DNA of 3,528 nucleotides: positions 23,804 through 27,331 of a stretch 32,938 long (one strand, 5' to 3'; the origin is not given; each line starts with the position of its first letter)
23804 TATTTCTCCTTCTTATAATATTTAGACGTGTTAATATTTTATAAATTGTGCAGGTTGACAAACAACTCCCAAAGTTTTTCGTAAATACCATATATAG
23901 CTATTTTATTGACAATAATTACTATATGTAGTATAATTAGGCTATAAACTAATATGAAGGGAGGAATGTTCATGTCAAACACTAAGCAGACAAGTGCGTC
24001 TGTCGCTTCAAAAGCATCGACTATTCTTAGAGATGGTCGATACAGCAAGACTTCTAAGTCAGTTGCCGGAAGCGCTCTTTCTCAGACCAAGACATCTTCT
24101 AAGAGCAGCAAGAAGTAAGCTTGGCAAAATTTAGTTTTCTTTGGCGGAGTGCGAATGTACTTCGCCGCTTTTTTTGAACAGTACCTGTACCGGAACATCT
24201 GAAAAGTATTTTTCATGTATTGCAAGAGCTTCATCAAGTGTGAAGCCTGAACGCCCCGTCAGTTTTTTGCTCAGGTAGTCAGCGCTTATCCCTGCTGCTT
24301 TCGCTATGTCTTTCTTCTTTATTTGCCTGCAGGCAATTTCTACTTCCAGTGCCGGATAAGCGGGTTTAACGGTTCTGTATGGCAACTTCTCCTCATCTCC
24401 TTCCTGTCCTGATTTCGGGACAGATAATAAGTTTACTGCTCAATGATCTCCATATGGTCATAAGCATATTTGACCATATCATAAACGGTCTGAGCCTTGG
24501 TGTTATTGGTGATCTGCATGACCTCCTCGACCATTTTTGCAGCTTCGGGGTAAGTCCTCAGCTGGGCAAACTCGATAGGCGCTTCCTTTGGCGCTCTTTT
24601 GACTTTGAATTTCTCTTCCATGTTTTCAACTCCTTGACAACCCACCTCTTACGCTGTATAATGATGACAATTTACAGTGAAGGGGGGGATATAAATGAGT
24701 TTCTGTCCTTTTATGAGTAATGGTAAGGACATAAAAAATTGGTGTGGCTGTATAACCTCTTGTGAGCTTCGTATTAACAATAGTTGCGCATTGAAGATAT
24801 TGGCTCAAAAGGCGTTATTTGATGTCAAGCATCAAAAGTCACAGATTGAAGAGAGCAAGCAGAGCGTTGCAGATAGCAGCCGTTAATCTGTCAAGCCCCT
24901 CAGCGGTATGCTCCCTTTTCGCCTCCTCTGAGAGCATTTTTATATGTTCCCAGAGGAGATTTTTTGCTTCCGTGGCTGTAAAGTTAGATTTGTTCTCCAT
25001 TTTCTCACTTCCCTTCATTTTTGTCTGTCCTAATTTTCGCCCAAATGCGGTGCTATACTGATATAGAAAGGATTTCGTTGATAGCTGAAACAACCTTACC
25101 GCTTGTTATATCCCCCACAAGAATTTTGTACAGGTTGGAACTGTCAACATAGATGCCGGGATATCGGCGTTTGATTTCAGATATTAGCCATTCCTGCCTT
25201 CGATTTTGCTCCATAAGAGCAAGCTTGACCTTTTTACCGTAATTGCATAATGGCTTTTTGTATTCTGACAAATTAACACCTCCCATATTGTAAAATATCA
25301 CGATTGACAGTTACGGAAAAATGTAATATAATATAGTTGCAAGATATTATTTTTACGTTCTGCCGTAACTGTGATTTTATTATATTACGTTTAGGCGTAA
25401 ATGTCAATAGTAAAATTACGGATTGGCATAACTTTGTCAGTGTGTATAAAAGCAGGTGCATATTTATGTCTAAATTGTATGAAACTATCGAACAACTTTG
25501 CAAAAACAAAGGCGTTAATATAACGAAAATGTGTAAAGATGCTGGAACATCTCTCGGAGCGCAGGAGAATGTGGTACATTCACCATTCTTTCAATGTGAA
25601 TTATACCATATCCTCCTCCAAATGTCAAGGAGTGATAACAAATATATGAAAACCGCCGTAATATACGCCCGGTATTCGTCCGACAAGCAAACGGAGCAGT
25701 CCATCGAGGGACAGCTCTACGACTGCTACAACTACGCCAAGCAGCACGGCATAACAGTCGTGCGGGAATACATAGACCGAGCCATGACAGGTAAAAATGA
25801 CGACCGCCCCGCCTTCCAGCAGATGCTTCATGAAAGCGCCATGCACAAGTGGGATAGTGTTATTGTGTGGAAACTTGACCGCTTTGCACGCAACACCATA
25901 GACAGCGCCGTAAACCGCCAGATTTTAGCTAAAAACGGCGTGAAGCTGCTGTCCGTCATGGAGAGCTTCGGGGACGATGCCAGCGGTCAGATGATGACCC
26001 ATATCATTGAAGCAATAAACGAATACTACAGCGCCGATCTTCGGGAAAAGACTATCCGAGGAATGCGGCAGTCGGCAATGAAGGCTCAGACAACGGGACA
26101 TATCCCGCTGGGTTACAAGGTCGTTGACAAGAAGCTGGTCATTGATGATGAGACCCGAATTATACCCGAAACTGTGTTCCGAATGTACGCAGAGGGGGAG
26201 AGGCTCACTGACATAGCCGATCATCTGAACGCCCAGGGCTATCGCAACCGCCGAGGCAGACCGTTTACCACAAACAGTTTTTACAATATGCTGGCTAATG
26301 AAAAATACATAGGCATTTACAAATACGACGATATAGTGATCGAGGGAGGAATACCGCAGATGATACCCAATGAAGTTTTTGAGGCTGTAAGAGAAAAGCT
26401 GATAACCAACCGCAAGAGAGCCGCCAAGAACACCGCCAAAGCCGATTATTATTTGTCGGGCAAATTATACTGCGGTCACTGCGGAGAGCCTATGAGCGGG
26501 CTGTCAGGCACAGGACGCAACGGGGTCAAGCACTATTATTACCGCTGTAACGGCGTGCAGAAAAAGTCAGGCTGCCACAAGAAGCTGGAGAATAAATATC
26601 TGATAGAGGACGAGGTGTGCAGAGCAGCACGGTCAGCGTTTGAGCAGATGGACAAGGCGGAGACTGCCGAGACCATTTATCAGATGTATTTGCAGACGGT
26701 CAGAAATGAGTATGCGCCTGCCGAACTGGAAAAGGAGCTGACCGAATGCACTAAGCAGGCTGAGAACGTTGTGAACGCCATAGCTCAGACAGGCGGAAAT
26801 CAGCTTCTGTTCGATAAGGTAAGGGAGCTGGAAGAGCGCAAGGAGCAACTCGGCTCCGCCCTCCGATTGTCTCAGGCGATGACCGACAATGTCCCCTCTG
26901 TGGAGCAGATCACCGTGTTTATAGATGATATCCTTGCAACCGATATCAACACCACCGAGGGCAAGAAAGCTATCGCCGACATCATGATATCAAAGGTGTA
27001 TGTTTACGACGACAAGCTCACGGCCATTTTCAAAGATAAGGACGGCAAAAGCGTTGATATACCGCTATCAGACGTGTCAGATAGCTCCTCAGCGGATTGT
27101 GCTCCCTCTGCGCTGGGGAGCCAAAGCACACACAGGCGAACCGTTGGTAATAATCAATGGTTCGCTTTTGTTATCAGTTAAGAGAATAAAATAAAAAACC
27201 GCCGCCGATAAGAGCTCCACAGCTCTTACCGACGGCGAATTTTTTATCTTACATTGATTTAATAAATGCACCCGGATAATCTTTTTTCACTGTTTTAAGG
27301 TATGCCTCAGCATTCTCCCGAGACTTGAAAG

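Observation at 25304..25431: Face-to-face exact consensus promoters with four TTACG-N6-CGTAA dyads, two of them filling the promoter spacers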

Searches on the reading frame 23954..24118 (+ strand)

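Call 12: search_protein_families(library=pfam, max_evalue=0.01, proteins=[window:23954-24118:+])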
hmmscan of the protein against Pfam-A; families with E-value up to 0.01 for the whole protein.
window:23954-24118:+ (54 aa): 0 families

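Call 13: search_protein_families(library=phrogs, max_evalue=0.01, proteins=[window:23954-24118:+])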
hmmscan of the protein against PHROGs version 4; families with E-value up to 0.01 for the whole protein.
window:23954-24118:+ (54 aa): 1 family
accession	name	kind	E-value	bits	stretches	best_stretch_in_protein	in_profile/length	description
phrog_5079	-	unknown function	6.1e-21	75.3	1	8-50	6-48/49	-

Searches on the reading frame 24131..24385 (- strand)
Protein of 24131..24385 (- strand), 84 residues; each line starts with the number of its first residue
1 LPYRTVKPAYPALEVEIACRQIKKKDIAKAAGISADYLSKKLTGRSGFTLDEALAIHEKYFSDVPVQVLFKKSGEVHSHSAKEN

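Call 12: search_protein_families(library=pfam, max_evalue=0.01, proteins=[window:24131-24385:-])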
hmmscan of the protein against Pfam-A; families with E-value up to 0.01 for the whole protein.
window:24131-24385:- (84 aa): 2 families
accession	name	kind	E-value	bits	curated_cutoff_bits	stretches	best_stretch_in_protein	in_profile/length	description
PF13443.12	HTH_26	-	0.00064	20.4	22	1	13-56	2-46/63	Cro/C1-type HTH DNA-binding domain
PF13560.12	HTH_31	-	0.0091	16.7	27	0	23-56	16-50/64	Helix-turn-helix domain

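Call 13: search_protein_families(library=phrogs, max_evalue=0.01, proteins=[window:24131-24385:-])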
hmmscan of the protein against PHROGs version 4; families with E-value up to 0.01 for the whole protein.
window:24131-24385:- (84 aa): 4 families
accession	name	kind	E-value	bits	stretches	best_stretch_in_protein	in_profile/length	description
phrog_4583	-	transcription regulation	0.00093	20.2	1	12-57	14-59/81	transcriptional repressor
phrog_3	-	transcription regulation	0.0013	19.6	1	19-77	99-153/430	transcriptional repressor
phrog_1468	-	transcription regulation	0.0027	18.3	1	18-45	17-44/67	transcriptional repressor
phrog_1124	-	transcription regulation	0.0099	16.5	0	21-60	20-59/177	transcriptional regulator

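Call 60: search_protein_families(library=ncbifam, max_evalue=0.01, proteins=[window:24131-24385:-])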
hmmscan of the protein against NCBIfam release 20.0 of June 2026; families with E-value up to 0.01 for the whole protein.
window:24131-24385:- (84 aa): 0 families

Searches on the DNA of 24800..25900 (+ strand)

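Call 14: search_dna_similar(query=window:24800-25900:+, collection=phages, mode=distant, max_rows=30)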
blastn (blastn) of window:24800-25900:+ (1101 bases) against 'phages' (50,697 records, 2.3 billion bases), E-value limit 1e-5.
Records with a match: 10; places in all: 10; records where one place covers at least 80% of the query: 0.
Best place of each record, by identity: 60-80% 10.
By first word of the organism name: Bacteriophage 9; Roseburia 1.
By host as written in the record: - 10.
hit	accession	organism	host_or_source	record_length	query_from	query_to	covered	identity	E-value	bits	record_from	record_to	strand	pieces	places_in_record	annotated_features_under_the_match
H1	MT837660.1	Bacteriophage sp.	human fecal samples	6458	856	1095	22%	70.1%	1e-19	104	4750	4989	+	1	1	record has no annotation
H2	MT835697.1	Bacteriophage sp.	human fecal samples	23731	853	1095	22%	68.4%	3e-14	87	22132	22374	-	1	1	record has no annotation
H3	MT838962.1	Bacteriophage sp.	human fecal samples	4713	853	1094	22%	68.3%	1e-13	85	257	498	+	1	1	record has no annotation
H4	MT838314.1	Bacteriophage sp.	human fecal samples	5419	853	1095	22%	67.9%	9e-15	88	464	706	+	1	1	record has no annotation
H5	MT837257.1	Bacteriophage sp.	human fecal samples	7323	853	1095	22%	67.5%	4e-13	83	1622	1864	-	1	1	record has no annotation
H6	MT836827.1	Bacteriophage sp.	human fecal samples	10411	853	1095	22%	67.5%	3e-7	63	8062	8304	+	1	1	record has no annotation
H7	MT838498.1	Bacteriophage sp.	human fecal samples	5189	853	1095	22%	67.1%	5e-12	79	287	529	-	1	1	record has no annotation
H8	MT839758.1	Bacteriophage sp.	human fecal samples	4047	853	1094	22%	67.4%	1e-12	82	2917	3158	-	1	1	record has no annotation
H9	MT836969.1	Bacteriophage sp.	human fecal samples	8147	505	609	10%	79.1%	1e-13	84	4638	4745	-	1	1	record has no annotation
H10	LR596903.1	Roseburia phage Shimadzu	-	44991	895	992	9%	77.6%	5e-12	79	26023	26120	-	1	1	orf31: Integrase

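Call 16: get_annotated_region(hit=H9, flank=2500)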
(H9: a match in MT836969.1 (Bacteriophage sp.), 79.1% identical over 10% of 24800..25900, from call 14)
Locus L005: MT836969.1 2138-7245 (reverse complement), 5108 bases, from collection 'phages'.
description: UNVERIFIED: Bacteriophage sp. clone scaffold_3521 genomic sequence.
organism: Bacteriophage sp. (NCBI taxid 38018)
taxonomy: Viruses
host: -; source: human fecal samples; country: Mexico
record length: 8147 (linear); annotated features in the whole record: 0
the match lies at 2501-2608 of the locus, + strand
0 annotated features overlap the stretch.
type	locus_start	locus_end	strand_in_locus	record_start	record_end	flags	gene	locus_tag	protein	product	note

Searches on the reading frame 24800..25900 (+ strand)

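Call 25: search_protein_families(library=pfam, max_evalue=0.01, proteins=[L005:3304-4515:+])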
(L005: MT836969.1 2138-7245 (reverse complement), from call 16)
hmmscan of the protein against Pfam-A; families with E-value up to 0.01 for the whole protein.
L005:3304-4515:+ (403 aa): 0 families

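Call 49: search_protein_families(library=pfam, max_evalue=5, proteins=[L005:3059-3268:+])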
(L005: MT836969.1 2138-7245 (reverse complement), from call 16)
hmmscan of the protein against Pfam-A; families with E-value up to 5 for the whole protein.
L005:3059-3268:+ (69 aa): 3 families
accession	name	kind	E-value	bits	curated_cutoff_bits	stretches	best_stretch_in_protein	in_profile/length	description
PF06114.19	Peptidase_M78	-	0.00046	20.4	22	1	7-55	6-56/123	IrrE N-terminal-like domain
PF18958.6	DUF5700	-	0.02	14.8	25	1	11-59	100-148/283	Putative zinc dependent peptidase (DUF5700)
PF05569.17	Peptidase_M56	-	0.038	13.6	31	1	32-58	184-210/296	BlaR1 peptidase M56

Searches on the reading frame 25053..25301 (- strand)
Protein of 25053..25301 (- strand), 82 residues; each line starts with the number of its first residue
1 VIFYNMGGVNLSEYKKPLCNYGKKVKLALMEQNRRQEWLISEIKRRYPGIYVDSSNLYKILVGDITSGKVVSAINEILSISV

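Call 12: search_protein_families(library=pfam, max_evalue=0.01, proteins=[window:25053-25301:-])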
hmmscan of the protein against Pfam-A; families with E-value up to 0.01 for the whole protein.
window:25053-25301:- (82 aa): 0 families

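Call 13: search_protein_families(library=phrogs, max_evalue=0.01, proteins=[window:25053-25301:-])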
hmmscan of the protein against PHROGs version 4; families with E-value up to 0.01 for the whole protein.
window:25053-25301:- (82 aa): 1 family
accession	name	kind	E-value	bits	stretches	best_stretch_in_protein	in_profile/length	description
phrog_1468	-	transcription regulation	0.0018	18.9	1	15-80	2-60/67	transcriptional repressor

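Call 49: search_protein_families(library=pfam, max_evalue=5, proteins=[window:25053-25271:-])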
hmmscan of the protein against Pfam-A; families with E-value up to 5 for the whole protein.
window:25053-25271:- (72 aa): 0 families

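Call 50: search_solved_structures(query=A2, max_evalue=10, show_alignments=2)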
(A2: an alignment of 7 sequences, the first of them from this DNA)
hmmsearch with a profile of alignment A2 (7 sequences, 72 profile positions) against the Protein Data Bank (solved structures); distinct sequences matched with E-value up to 10: 2.
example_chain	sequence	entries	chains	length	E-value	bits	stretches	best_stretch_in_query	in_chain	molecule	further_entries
5zk1_A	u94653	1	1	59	0.64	13.2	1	1-41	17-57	Cyclic AMP-responsive element-binding protein 1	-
5zko_A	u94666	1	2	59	0.65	13.2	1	3-42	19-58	Cyclic AMP-responsive element-binding protein 1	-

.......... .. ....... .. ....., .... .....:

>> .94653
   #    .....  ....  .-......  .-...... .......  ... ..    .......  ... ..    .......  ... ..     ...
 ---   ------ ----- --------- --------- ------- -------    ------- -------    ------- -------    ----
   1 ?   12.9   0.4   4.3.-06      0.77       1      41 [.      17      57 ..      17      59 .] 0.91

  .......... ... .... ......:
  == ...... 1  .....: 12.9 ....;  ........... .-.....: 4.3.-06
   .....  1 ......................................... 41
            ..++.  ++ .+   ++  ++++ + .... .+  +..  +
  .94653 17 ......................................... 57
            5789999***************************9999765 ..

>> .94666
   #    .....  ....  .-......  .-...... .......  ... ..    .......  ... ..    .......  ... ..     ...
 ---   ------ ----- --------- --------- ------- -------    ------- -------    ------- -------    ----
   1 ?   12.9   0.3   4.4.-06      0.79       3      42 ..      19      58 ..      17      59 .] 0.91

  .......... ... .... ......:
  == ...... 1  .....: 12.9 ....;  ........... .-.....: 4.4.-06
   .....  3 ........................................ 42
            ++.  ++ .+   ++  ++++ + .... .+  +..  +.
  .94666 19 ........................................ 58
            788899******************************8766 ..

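Call 53: find_homologous_proteins(query=window:25053-25271:-, max_evalue=0.001)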
Query window:25053-25271:- (72 aa): 51 proteins with E <= 0.001 among 51 candidates.
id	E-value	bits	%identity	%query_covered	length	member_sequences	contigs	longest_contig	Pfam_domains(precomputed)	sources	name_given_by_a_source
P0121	3.7e-38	145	99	100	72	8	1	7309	-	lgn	-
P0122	6.4e-37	141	94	100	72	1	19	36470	-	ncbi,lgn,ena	-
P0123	1.2e-36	141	93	100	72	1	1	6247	-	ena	-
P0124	2.8e-36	139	94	100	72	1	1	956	-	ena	-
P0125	3.4e-36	139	93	100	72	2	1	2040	-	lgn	-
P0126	4.1e-35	136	94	100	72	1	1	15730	-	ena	-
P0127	3.7e-33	130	91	94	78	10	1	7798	-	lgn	-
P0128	1.1e-31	125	79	100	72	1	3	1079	-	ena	-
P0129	1.5e-31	125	79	100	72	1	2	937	-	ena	-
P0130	2.1e-31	124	78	100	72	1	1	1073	-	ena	-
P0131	2.3e-31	124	81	100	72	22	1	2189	-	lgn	-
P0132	2.3e-31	124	81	100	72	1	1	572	-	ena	-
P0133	2.9e-31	124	78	100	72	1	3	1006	-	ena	-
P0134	3.7e-31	123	79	99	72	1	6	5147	-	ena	-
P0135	3.9e-31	123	78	100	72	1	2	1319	-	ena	-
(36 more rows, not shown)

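Call 60: search_protein_families(library=ncbifam, max_evalue=0.01, proteins=[window:25053-25271:-])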
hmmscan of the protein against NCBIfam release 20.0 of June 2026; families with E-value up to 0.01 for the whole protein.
window:25053-25271:- (72 aa): 0 families

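Call 62: predict_structure(alignment_id=A3)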
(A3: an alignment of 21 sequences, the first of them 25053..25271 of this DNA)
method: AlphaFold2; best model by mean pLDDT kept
length: 72 residues; sequences in the alignment: 21
mean_pLDDT: 91.1   pTM: 0.77
mean pLDDT of the five models: 91.1, 89.6, 86.4, 85.7, 84.6
residues with pLDDT >= 90: 61; 70-90: 6; 50-70: 3; < 50: 2
segments of 3 or more residues with pLDDT < 50: none
pLDDT, mean of each block of 10 residues (from residue 1): 76 96 96 95 94 92 95 69
secondary structure, 60 per line:
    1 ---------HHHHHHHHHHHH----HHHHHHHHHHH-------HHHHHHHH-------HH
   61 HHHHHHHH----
elements in order: H10-21 H26-36 H44-51 H59-68

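Call 64: fold_search(model_id=the predicted structure, library=pdb)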
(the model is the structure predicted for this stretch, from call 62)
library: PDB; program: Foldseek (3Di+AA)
matches with E <= 10: 36; with E <= 0.001: 0
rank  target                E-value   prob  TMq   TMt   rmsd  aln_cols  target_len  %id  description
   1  5woq_C                1.6e+00  0.57  0.56  0.50   2.5        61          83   21  Crystal structure of an XRE family protein transcriptional regulator from Mycobacterium smegmatis (released 2017-08-16)
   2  3ivp_D                2.1e+00  0.51  0.62  0.41   6.5        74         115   19  The structure of a possible transposon-related DNA-binding protein from Clostridium difficile 630. (released 2009-09-22)
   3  7ab3_A                2.3e+00  0.47  0.58  0.59   2.3        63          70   13  Crystal structure of the Escherichia coli toxin-antitoxin system HipBST (HipT S57A) (released 2022-01-12)
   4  7n10_B                3.1e+00  0.35  0.59  0.63   4.0        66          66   20  Co-crystal structure of Prx with ComR DNA binding domain (released 2021-07-28)
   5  3tyr_A                3.3e+00  0.38  0.57  0.55   2.3        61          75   21  Crystal structure of transcriptional regulator VanUg, Form I (released 2011-10-12)
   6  8ezt_B                3.8e+00  0.35  0.62  0.63   3.2        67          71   16  Crystal structure of HipB(Lp) from Legionella pneumophila (released 2023-09-27)
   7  2cro                  4.0e+00  0.38  0.60  0.65   1.9        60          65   13  STRUCTURE OF PHAGE 434 CRO PROTEIN AT 2.35 ANGSTROMS RESOLUTION (released 1989-10-15)
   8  5v5t_B                4.3e+00  0.15  0.46  0.14   3.8        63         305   22  Crystal structure of leucine-rich protein regulator, ElrR, from Enterococcus faecalis (released 2018-09-19)
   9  1x57_MODEL_1_A        4.9e+00  0.35  0.63  0.51   1.9        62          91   13  Solution structures of the HTH domain of human EDF-1 protein (released 2005-11-15)
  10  2r1j_L                4.9e+00  0.30  0.60  0.65   1.9        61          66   15  Crystal Structure of the P22 c2 Repressor protein in complex with the synthetic operator 9T (released 2008-04-29)
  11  3u3w_A                4.9e+00  0.28  0.58  0.17   2.1        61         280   18  Crystal Structure of Bacillus thuringiensis PlcR in complex with the peptide PapR7 and DNA (released 2013-01-09)
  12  8ezt_C                5.2e+00  0.28  0.63  0.64   3.2        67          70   16  Crystal structure of HipB(Lp) from Legionella pneumophila (released 2023-09-27)
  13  7ab3_D                5.2e+00  0.23  0.57  0.59   2.4        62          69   11  Crystal structure of the Escherichia coli toxin-antitoxin system HipBST (HipT S57A) (released 2022-01-12)
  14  9i05_Am               5.5e+00  0.10  0.41  0.28   5.5        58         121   17  Cryo-EM structure of the large subunit of the mitochondrial ribosome from Toxoplasma gondii (released 2025-06-11)
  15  2fe3_B                5.5e+00  0.04  0.26  0.14  10.4        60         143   22  The crystal structure of bacillus subtilis PerR-Zn reveals a novel Zn(Cys)4 Structural redox switch (released 2006-12-19)
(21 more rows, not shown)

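Call 76: search_dna_similar(query=window:25053-25271:-, collection=phages, mode=protein, max_rows=15, max_evalue=0.0001)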
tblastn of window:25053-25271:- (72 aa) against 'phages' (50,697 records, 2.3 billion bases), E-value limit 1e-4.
Records with a match: 1; places in all: 1; records where one place covers at least 80% of the query: 1.
Best place of each record, by identity: <60% 1.
By first word of the organism name: Bacteriophage 1.
By host as written in the record: - 1.
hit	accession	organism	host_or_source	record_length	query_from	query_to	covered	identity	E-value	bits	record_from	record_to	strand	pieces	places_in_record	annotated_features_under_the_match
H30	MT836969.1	Bacteriophage sp.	human fecal samples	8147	1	69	96%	52.2%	4e-17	79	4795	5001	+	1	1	record has no annotation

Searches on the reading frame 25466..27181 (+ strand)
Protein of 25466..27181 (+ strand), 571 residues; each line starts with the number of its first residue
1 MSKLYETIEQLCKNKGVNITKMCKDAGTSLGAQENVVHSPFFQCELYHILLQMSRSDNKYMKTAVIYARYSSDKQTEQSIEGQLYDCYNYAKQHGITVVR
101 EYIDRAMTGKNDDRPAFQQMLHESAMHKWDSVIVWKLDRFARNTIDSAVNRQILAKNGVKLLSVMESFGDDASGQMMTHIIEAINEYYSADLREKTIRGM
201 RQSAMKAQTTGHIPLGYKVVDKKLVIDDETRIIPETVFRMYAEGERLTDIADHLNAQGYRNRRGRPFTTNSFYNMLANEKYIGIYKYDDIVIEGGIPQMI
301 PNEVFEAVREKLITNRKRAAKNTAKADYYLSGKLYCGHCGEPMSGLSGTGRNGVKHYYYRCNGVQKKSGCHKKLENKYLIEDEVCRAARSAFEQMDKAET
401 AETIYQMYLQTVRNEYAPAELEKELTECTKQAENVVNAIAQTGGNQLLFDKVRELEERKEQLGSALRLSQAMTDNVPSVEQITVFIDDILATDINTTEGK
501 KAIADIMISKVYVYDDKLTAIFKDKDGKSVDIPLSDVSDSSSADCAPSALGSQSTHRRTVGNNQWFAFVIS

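Call 12: search_protein_families(library=pfam, max_evalue=0.01, proteins=[window:25646-27181:+])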
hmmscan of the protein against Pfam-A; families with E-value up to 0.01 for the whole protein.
window:25646-27181:+ (511 aa): 4 families
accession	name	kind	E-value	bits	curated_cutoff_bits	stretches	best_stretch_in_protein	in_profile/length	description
PF00239.26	Resolvase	-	3.6e-31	108.6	23.3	1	4-146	1-142/145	Resolvase, N terminal domain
PF07508.19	Recombinase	-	5.9e-16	59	21.1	1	174-252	7-99/102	Recombinase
PF13408.12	Zn_ribbon_recom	-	1.8e-08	35.1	25.3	1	269-321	1-50/58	Recombinase zinc beta ribbon domain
PF20552.4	HTH_62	-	0.00023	21.6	27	1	179-217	29-68/72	Recombinase-like helix-turn-helix domain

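Call 13: search_protein_families(library=phrogs, max_evalue=0.01, proteins=[window:25646-27181:+])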
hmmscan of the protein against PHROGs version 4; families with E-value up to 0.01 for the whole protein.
window:25646-27181:+ (511 aa): 4 families
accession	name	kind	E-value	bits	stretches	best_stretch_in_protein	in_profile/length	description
phrog_95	-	integration and excision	3.5e-107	360.6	1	1-476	87-575/651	integrase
phrog_125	-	DNA, RNA and nucleotide metabolism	4.1e-31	109.4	1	1-257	19-240/254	DNA invertase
phrog_6620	-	integration and excision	3.3e-08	34.3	1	2-130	56-177/201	transposase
phrog_7701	-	DNA, RNA and nucleotide metabolism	1.1e-05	26.8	1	151-264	2-97/137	DNA invertase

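Call 72: find_encoding_contigs(protein=window:25466-27181:+, flank=3500, max_places=6)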
Protein window:25466-27181:+ (571 aa): 5 contigs read that carry it; 2 places shown.
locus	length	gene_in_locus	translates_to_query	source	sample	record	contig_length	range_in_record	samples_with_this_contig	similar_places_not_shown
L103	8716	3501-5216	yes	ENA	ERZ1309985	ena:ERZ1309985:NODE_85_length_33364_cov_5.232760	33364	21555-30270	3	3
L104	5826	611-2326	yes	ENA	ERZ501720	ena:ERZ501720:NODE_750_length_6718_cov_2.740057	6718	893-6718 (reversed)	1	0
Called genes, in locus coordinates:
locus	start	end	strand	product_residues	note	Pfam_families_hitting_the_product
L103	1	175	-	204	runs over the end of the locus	-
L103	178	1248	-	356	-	-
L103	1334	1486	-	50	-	-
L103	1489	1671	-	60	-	-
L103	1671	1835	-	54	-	-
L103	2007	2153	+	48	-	-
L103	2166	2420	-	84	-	-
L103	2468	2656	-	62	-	-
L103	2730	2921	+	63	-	-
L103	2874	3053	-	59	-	-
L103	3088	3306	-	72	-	-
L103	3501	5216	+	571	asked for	PF00239:Resolvase, PF07508:Recombinase, PF13408:Zn_ribbon_recom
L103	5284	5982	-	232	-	PF01510:Amidase_2, PF05036:SPOR (faint)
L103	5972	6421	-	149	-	PF05105:Phage_holin_4_1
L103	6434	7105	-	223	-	-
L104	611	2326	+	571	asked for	PF00239:Resolvase, PF07508:Recombinase, PF13408:Zn_ribbon_recom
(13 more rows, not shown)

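Call 73: find_encoding_contigs(protein=window:25646-27181:+, flank=3500, max_places=8)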
Protein window:25646-27181:+ (511 aa): no gene with exactly this product is on record in the collection.
